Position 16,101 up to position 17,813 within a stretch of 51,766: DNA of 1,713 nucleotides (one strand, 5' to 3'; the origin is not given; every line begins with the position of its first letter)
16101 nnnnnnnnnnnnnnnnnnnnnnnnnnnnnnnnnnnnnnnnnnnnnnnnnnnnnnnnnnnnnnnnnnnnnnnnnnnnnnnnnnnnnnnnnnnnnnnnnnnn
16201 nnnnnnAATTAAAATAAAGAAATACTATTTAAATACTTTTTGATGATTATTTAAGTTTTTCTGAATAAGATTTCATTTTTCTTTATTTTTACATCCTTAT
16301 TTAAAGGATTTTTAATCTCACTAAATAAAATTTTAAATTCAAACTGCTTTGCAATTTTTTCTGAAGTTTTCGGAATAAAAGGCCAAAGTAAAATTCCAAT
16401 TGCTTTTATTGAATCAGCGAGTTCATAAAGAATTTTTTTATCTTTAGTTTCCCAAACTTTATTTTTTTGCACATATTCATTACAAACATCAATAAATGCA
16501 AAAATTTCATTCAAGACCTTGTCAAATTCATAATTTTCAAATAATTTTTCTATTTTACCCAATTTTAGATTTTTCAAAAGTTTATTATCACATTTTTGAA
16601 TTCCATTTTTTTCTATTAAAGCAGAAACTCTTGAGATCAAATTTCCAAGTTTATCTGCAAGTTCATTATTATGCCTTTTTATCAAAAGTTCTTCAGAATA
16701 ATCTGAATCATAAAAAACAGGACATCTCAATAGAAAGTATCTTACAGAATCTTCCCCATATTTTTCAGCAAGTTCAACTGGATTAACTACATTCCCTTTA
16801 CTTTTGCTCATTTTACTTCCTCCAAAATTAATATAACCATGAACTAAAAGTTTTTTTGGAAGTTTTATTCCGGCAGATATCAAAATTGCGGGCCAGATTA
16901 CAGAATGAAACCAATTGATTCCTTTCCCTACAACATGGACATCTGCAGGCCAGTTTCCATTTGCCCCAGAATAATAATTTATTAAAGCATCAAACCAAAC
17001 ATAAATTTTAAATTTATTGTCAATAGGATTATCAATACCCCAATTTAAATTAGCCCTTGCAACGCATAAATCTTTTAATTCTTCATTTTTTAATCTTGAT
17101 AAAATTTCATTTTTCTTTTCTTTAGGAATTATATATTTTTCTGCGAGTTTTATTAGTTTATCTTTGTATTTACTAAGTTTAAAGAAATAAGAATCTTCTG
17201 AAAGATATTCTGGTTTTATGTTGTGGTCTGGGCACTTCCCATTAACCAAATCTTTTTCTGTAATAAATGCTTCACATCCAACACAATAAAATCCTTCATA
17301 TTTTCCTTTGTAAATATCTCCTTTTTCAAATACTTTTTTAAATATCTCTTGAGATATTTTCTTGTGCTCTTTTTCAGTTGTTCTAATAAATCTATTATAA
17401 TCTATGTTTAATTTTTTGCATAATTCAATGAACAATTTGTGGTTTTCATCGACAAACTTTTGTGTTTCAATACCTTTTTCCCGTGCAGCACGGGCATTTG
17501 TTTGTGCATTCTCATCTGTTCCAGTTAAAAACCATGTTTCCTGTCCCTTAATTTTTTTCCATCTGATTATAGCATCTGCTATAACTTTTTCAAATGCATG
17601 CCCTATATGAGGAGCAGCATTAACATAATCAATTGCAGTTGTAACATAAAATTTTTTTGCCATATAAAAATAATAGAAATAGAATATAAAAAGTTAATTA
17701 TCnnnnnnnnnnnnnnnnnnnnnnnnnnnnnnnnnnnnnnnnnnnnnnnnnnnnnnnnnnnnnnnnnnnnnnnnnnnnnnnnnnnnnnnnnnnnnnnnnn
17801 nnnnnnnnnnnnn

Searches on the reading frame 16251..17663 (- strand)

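Call 69: search_protein_families(library=pfam, proteins=[window:16251-17663:-], max_evalue=0.00001)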
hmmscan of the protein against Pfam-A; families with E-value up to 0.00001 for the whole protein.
window:16251-17663:- (470 aa): 4 families
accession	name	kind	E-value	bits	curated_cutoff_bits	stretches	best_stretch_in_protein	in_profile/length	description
PF09334.17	tRNA-synt_1g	-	1.1e-90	304.7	20.1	2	138-346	163-390/391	tRNA synthetases class I (M)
PF00133.28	tRNA-synt_1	-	1.1e-33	117.1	22.7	2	3-213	23-244/414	tRNA synthetases class I (I, L, M and V)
PF01406.26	tRNA-synt_1e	-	9.3e-12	45.4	27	1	267-328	236-297/301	tRNA synthetases class I (C) catalytic domain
PF08264.19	Anticodon_1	-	7.6e-10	39.3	25.1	1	370-444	14-96/148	Anticodon-binding domain of tRNA ligase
